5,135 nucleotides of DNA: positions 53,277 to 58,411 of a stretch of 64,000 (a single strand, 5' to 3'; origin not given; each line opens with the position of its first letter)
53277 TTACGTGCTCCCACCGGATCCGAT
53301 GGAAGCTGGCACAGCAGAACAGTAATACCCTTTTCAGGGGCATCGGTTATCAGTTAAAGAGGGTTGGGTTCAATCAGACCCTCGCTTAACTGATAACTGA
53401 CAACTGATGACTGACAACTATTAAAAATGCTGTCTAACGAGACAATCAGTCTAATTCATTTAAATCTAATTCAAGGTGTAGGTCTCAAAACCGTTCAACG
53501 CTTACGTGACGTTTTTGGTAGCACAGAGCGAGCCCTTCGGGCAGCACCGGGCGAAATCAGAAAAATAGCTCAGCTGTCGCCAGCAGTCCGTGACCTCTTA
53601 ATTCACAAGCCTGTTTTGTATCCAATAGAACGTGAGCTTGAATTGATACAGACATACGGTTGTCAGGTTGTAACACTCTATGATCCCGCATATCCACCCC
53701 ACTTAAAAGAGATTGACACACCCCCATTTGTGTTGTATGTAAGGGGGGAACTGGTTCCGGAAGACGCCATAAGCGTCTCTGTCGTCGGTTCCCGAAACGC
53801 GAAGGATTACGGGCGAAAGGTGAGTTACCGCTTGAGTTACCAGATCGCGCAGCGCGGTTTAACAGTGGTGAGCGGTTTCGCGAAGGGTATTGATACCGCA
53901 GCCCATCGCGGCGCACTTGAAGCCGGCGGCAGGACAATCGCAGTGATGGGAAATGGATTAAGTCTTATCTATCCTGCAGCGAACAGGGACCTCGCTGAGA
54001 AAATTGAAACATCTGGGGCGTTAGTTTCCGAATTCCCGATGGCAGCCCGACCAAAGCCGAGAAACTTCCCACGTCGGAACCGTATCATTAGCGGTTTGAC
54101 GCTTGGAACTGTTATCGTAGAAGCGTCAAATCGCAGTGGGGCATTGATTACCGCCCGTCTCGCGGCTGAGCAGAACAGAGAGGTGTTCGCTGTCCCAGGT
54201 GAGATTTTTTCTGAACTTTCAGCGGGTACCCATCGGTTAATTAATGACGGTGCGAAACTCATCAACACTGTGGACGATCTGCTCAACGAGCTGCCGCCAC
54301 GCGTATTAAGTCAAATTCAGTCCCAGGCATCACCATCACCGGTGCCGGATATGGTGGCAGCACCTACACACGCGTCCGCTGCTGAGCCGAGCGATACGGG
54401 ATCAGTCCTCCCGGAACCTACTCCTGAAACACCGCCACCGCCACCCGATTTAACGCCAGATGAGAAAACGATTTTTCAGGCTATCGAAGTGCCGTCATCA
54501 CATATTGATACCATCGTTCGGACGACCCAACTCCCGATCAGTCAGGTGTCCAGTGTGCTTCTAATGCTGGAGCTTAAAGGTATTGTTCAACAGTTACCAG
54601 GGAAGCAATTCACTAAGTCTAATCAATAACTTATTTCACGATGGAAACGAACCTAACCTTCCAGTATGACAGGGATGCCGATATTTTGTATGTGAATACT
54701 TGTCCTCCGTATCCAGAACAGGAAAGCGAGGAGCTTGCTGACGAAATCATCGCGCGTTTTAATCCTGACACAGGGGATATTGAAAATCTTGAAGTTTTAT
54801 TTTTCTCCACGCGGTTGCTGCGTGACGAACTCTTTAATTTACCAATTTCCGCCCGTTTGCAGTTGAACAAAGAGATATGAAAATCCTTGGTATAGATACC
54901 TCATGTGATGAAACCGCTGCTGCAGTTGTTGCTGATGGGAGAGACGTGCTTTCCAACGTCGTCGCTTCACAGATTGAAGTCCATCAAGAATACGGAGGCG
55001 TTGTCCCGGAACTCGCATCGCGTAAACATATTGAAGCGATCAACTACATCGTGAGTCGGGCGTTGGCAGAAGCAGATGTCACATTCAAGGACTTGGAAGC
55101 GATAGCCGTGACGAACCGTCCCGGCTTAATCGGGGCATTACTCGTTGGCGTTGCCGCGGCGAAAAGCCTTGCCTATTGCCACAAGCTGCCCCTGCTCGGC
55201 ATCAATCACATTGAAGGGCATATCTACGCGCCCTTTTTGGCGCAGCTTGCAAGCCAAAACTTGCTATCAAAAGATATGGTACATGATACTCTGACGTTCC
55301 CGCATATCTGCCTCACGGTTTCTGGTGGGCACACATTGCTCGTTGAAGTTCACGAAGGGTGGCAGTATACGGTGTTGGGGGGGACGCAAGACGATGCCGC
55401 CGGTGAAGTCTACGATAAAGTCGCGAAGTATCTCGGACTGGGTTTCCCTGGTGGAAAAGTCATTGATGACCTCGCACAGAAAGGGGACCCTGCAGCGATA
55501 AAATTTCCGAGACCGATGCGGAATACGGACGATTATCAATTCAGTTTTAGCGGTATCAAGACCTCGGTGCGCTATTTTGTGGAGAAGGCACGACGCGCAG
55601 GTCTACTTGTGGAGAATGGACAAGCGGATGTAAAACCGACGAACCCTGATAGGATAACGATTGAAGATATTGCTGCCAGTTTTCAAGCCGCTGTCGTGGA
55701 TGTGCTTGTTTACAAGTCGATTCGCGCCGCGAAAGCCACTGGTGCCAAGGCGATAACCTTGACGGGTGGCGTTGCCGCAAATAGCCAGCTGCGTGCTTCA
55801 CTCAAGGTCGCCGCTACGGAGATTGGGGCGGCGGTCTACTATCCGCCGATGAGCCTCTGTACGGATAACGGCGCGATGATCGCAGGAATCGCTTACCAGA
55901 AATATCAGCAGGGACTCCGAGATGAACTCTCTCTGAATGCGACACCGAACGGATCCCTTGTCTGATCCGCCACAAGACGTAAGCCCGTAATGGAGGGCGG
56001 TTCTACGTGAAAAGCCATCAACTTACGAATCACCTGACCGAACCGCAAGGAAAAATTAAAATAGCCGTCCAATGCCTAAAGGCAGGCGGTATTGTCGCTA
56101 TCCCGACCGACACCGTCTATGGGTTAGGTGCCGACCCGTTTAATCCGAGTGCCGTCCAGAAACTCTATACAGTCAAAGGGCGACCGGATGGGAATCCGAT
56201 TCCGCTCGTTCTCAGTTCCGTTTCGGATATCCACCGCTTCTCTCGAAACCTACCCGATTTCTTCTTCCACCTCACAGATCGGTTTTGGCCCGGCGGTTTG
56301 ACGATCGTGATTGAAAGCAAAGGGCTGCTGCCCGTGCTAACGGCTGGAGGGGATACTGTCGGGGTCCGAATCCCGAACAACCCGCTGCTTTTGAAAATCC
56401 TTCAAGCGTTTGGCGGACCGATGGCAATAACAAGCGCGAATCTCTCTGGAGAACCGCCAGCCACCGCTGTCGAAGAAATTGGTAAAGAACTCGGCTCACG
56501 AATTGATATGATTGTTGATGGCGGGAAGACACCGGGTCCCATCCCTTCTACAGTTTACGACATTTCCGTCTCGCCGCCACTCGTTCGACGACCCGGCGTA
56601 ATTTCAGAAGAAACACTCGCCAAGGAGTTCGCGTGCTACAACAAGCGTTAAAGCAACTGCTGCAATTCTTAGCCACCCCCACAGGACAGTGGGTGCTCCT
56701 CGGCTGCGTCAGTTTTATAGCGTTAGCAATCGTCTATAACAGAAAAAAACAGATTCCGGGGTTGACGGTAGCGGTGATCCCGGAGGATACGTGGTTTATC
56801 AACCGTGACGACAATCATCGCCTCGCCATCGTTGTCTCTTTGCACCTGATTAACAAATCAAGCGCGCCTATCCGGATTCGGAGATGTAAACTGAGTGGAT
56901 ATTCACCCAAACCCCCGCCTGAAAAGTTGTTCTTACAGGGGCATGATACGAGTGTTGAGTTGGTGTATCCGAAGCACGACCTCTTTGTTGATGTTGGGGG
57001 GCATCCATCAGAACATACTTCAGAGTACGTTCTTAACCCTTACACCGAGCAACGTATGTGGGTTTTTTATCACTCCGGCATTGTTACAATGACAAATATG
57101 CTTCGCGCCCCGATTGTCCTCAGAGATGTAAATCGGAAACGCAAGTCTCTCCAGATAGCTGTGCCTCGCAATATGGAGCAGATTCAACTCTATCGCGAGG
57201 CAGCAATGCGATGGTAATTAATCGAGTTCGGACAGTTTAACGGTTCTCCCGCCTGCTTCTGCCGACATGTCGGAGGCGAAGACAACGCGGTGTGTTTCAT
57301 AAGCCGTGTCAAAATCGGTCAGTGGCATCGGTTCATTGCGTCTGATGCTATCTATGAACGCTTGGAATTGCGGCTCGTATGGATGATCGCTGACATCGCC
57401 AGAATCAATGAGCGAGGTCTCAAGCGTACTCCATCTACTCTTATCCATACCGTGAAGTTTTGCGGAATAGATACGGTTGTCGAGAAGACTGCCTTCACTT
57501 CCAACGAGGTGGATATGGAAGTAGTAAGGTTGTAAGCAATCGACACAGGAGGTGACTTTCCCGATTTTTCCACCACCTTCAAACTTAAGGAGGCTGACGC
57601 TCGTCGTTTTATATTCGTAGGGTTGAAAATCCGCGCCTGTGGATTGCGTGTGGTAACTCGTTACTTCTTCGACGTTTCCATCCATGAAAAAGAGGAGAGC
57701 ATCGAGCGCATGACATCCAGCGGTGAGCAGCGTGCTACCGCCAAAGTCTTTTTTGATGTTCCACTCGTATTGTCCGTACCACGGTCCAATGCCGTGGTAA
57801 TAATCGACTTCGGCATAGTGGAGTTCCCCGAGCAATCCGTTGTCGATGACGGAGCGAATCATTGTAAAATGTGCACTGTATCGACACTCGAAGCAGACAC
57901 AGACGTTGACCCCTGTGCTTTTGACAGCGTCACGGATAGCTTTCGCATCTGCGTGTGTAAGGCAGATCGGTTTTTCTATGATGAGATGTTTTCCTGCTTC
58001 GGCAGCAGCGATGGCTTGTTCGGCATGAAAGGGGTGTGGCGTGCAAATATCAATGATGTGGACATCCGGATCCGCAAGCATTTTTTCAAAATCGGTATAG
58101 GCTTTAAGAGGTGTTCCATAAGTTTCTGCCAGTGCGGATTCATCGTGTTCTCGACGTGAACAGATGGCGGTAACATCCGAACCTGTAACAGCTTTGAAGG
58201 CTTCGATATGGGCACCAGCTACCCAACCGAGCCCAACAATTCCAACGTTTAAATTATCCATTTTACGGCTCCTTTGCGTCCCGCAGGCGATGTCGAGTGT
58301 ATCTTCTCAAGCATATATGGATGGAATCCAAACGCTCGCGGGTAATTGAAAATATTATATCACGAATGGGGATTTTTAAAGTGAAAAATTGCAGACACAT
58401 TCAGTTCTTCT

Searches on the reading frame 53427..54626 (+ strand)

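Call 79: search_protein_families(library=pfam, proteins=[window:53427-54626:+], max_evalue=0.00001)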
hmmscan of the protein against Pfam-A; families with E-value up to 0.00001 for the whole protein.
window:53427-54626:+ (400 aa): 3 families
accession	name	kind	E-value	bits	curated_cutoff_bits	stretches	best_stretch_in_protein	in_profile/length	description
PF02481.21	DNA_processg_A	-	2e-78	262.8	29.6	1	74-280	2-211/212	DNA recombination-mediator protein A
PF17782.7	DprA_WH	-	8e-18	64.7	22.9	1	333-393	1-61/61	DprA winged helix domain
PF18306.6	LDcluster4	-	4.7e-08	33.2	26.3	1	115-174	2-62/151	SLOG cluster4 family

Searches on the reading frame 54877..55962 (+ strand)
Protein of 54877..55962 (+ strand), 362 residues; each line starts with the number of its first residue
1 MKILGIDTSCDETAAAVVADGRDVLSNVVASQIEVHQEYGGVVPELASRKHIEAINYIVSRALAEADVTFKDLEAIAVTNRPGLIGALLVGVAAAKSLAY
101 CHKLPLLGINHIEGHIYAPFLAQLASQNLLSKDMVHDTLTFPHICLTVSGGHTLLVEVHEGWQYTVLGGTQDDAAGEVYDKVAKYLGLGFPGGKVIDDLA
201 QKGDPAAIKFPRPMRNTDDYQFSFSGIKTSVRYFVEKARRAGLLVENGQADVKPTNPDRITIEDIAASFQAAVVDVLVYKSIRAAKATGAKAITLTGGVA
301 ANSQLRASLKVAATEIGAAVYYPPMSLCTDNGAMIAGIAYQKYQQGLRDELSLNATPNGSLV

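Call 66: search_protein_families(library=pfam, proteins=[window:54877-55962:+], max_evalue=0.00001)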
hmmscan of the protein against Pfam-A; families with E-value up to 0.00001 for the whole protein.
window:54877-55962:+ (362 aa): 3 families
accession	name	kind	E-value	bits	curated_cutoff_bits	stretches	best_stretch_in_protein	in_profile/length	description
PF00814.31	TsaD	-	5.6e-91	305.3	24.8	1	24-336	2-263/264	tRNA N6-adenosine threonylcarbamoyltransferase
PF22521.2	HypF_C_2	-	1.5e-07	31.9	27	1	260-332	164-236/241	Carbamoyltransferase, Kae1-like Domain, second subdomain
PF02543.21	Carbam_trans_N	-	2.9e-06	27.4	24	0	180-324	207-333/346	Carbamoyltransferase N-terminus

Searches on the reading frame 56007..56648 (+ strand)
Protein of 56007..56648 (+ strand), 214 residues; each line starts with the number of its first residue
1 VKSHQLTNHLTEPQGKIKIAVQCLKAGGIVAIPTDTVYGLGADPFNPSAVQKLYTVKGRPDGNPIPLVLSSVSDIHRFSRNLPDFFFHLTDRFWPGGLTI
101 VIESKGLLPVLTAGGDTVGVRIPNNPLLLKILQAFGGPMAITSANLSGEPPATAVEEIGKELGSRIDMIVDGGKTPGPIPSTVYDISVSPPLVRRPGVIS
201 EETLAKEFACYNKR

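Call 66: search_protein_families(library=pfam, proteins=[window:56007-56648:+], max_evalue=0.00001)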
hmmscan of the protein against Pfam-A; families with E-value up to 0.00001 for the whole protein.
window:56007-56648:+ (214 aa): 1 family
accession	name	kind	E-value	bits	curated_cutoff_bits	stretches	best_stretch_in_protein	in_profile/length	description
PF01300.24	Sua5_yciO_yrdC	-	1e-57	194.9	25.1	1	23-197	2-178/178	Telomere recombination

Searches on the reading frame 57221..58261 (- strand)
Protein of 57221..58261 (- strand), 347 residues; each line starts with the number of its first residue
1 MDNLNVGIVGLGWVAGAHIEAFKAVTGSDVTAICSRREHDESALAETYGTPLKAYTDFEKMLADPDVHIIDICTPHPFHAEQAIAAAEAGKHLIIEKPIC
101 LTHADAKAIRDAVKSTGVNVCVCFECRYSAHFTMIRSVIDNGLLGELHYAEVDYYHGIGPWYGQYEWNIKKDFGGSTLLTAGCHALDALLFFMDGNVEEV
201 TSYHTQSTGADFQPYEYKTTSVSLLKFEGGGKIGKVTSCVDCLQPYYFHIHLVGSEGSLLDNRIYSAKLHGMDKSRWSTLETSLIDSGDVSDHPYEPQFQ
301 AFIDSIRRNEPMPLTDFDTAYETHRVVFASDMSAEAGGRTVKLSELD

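Call 79: search_protein_families(library=pfam, proteins=[window:57221-58261:-], max_evalue=0.00001)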
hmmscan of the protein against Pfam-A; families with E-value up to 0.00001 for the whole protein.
window:57221-58261:- (347 aa): 4 families
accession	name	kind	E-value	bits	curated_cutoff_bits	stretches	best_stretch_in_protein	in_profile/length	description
PF01408.29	GFO_IDH_MocA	-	1.3e-27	97.3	24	1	4-122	1-118/120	Oxidoreductase family, NAD-binding Rossmann fold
PF22725.1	GFO_IDH_MocA_C3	-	2.3e-18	66.8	27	1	133-259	2-123/124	GFO/IDH/MocA C-terminal domain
PF02894.22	GFO_IDH_MocA_C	-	5.7e-11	43.1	22.9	1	137-343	2-218/218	Oxidoreductase family, C-terminal alpha/beta domain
PF03447.22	NAD_binding_3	-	8.4e-06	26.9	24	0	10-121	1-114/116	Homoserine dehydrogenase, NAD binding domain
